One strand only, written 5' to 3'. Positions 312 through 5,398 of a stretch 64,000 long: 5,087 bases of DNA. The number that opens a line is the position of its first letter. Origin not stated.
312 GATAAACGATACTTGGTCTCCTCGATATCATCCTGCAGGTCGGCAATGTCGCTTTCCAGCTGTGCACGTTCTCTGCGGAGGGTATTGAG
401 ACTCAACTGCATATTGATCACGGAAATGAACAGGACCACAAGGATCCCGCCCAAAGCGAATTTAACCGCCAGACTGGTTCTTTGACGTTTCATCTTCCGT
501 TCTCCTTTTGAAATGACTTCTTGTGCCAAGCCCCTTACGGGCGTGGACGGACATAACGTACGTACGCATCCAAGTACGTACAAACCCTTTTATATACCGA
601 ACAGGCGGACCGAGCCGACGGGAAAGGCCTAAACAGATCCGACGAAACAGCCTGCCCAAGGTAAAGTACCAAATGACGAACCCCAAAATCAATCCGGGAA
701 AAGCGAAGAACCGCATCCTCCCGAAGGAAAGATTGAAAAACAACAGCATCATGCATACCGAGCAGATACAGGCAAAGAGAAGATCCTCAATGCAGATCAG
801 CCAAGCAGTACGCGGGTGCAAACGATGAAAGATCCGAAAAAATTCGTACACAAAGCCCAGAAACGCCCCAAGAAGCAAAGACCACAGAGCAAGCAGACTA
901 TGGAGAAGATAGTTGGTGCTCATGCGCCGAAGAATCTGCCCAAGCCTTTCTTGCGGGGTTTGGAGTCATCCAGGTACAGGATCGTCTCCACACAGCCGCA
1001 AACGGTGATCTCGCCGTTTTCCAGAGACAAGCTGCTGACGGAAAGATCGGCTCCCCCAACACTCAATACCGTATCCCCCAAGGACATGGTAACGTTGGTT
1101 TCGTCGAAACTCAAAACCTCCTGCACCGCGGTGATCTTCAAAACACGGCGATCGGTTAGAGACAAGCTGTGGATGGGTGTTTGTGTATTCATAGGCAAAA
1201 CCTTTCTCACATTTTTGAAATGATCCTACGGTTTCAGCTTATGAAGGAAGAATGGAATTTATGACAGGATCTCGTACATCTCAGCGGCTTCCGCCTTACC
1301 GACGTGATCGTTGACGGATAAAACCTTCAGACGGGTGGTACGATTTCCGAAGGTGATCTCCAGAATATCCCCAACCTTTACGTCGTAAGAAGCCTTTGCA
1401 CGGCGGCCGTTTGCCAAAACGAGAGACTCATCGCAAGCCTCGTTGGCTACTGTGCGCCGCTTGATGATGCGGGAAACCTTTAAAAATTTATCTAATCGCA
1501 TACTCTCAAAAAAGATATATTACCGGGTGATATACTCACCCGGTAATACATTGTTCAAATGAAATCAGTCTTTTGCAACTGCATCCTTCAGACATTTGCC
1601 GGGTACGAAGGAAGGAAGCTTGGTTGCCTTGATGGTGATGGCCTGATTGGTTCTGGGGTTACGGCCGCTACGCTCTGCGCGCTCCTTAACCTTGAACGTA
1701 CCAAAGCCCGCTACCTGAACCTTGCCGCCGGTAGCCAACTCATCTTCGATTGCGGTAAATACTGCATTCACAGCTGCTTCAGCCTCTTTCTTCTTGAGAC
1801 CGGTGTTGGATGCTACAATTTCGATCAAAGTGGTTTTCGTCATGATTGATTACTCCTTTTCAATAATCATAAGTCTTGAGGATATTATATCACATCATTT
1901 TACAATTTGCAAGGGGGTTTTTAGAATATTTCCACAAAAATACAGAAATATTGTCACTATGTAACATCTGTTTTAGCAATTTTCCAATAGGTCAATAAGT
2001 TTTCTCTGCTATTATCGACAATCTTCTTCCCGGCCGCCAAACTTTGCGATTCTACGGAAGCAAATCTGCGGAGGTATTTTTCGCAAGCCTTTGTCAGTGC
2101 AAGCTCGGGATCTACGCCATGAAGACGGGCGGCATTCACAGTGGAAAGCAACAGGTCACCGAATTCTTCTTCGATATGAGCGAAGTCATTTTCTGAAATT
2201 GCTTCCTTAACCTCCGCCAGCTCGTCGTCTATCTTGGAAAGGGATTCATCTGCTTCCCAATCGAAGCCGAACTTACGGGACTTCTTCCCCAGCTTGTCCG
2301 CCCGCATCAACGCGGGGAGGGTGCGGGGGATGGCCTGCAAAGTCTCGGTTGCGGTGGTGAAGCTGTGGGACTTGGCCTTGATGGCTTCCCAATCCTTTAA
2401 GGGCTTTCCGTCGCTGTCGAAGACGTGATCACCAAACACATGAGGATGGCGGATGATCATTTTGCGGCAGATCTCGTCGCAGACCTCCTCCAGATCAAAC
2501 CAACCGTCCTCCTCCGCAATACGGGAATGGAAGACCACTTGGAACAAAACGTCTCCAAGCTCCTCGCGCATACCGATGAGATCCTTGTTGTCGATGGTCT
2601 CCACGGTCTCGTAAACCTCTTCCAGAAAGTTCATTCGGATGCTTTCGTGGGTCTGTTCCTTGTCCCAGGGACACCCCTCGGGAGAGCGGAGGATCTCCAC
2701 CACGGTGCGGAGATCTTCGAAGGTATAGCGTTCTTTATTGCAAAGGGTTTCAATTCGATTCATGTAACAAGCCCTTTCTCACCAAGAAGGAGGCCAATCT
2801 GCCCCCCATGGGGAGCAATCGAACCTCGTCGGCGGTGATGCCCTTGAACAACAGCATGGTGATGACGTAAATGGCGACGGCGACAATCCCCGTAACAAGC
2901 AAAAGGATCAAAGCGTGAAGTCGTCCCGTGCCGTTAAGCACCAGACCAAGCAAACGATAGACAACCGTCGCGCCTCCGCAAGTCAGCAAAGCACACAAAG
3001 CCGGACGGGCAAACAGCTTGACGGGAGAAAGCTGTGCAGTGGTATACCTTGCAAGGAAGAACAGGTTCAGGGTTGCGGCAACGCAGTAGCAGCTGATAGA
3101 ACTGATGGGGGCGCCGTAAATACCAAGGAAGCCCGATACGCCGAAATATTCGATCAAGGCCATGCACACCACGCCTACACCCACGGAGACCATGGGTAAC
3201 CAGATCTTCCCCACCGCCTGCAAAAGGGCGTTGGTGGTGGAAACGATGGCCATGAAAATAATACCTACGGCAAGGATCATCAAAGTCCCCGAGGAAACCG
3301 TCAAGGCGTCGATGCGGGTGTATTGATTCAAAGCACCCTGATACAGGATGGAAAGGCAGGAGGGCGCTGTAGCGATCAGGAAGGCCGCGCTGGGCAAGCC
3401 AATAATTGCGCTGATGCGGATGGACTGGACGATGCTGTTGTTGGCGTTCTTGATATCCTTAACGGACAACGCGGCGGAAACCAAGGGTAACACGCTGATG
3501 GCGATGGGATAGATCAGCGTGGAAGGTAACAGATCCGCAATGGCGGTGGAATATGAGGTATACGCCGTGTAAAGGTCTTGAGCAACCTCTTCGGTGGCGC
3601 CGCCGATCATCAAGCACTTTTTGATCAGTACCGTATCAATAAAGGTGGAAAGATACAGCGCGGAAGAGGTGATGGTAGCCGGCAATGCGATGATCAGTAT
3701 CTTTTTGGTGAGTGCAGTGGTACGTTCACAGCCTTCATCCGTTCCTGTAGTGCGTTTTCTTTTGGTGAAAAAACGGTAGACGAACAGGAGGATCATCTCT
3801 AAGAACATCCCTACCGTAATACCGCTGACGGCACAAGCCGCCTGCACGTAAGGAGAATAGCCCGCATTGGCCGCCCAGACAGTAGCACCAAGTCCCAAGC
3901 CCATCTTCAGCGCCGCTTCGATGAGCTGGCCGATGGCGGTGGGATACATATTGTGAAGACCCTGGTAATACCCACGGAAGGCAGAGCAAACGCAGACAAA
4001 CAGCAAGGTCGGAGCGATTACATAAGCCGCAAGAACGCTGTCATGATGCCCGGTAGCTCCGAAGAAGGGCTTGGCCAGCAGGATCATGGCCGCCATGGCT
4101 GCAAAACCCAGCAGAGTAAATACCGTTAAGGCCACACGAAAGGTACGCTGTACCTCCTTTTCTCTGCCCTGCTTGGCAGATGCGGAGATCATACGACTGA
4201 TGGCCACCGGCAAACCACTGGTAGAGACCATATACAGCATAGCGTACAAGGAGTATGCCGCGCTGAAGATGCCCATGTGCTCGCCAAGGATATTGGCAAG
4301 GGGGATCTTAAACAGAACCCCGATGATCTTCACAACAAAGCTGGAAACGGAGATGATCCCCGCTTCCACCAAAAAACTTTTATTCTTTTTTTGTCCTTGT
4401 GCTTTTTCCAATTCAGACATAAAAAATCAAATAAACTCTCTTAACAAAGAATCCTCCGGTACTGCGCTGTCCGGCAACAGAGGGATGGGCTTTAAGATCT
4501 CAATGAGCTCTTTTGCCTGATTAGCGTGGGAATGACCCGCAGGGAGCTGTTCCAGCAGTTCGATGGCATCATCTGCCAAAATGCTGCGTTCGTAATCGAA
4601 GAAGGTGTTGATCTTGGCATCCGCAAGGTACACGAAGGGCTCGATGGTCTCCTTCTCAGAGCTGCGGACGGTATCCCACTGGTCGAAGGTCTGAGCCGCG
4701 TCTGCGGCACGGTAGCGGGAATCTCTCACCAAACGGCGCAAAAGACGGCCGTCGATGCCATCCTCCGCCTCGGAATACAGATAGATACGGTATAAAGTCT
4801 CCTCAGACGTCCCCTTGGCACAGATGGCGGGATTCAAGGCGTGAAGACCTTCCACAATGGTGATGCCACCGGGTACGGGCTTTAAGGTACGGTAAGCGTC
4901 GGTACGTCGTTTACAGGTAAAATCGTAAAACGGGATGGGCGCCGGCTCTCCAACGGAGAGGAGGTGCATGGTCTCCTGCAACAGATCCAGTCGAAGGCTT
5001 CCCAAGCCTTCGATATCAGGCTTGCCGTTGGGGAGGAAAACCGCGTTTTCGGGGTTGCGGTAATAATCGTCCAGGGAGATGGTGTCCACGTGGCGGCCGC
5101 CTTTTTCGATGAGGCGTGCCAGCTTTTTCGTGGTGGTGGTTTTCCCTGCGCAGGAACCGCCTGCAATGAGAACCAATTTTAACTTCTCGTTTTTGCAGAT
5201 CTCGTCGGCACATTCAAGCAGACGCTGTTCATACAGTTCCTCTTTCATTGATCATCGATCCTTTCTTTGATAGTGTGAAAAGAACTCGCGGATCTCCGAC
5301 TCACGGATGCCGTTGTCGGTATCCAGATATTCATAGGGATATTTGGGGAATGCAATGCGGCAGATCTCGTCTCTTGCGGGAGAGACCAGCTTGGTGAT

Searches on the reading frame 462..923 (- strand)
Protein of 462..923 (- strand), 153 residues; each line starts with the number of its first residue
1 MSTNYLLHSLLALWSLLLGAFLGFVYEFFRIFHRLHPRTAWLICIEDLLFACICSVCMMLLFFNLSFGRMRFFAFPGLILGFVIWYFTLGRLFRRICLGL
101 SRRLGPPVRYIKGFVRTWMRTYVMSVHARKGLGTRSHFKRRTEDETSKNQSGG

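Call 21: search_protein_families(library=pfam, proteins=[window:462-923:-], max_evalue=0.001)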
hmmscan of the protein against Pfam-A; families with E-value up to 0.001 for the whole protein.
window:462-923:- (153 aa): 1 family
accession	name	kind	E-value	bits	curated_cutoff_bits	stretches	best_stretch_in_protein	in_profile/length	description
PF09578.15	Spore_YabQ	-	2.7e-17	63.1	27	1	13-90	2-79/79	Spore cortex protein YabQ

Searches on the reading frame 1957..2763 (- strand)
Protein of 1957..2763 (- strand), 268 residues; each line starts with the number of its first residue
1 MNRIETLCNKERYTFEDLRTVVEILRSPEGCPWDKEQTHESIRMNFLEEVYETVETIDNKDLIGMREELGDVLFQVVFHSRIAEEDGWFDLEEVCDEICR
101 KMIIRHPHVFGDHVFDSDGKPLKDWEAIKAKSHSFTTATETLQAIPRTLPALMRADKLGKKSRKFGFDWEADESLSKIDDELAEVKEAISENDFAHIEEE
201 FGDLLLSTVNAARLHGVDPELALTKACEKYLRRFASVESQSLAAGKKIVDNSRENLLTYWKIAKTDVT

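Call 21: search_protein_families(library=pfam, proteins=[window:1957-2763:-], max_evalue=0.001)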
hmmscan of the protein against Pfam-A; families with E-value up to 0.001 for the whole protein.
window:1957-2763:- (268 aa): 2 families
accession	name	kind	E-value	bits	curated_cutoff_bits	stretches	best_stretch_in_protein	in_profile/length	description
PF03819.22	MazG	-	7.1e-40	135.6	22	2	37-110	1-74/74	MazG nucleotide pyrophosphohydrolase domain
PF01503.22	PRA-PH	-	5.8e-10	39.9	21.3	1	173-220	29-76/86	Phosphoribosyl-ATP pyrophosphohydrolase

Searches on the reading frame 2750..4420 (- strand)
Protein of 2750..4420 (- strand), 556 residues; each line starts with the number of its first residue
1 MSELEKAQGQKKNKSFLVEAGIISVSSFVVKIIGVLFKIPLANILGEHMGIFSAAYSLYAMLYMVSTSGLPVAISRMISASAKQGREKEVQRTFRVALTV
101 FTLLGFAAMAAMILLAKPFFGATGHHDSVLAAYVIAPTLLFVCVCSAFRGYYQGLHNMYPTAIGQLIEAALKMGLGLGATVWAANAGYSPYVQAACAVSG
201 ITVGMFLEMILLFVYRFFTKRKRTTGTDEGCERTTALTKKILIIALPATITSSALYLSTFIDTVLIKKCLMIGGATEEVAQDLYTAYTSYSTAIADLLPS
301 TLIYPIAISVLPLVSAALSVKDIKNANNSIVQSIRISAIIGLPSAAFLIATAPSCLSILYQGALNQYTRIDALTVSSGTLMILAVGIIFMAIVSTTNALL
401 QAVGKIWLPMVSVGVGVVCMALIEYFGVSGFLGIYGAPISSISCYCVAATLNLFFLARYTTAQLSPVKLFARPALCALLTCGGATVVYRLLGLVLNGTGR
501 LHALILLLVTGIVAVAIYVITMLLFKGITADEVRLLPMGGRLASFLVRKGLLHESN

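Call 21: search_protein_families(library=pfam, proteins=[window:2750-4420:-], max_evalue=0.001)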
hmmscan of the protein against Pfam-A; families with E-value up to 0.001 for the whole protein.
window:2750-4420:- (556 aa): 3 families
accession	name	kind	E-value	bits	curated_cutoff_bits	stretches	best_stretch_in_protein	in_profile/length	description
PF01943.22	Polysacc_synt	-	1.8e-21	77.3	28.2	1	20-315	5-271/274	Polysaccharide biosynthesis protein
PF03023.19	MurJ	-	3.3e-15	56.1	27.4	1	89-484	58-428/451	Lipid II flippase MurJ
PF01554.23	MatE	-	2e-08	34.5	24.9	2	290-425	33-160/161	MatE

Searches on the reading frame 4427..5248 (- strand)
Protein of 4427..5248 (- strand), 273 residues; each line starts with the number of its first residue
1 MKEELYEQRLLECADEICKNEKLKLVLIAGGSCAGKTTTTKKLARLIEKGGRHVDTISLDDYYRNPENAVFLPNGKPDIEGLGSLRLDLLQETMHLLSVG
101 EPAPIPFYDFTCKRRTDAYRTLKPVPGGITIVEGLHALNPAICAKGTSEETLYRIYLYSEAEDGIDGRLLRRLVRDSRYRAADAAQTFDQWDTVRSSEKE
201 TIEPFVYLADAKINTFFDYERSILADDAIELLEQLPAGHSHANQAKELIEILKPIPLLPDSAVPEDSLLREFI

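Call 21: search_protein_families(library=pfam, proteins=[window:4427-5248:-], max_evalue=0.001)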
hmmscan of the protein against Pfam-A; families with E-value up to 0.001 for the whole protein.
window:4427-5248:- (273 aa): 1 family
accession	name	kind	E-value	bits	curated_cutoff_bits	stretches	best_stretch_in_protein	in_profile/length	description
PF00485.24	PRK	-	3.4e-10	40.5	22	1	28-214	4-188/196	Phosphoribulokinase / Uridine kinase family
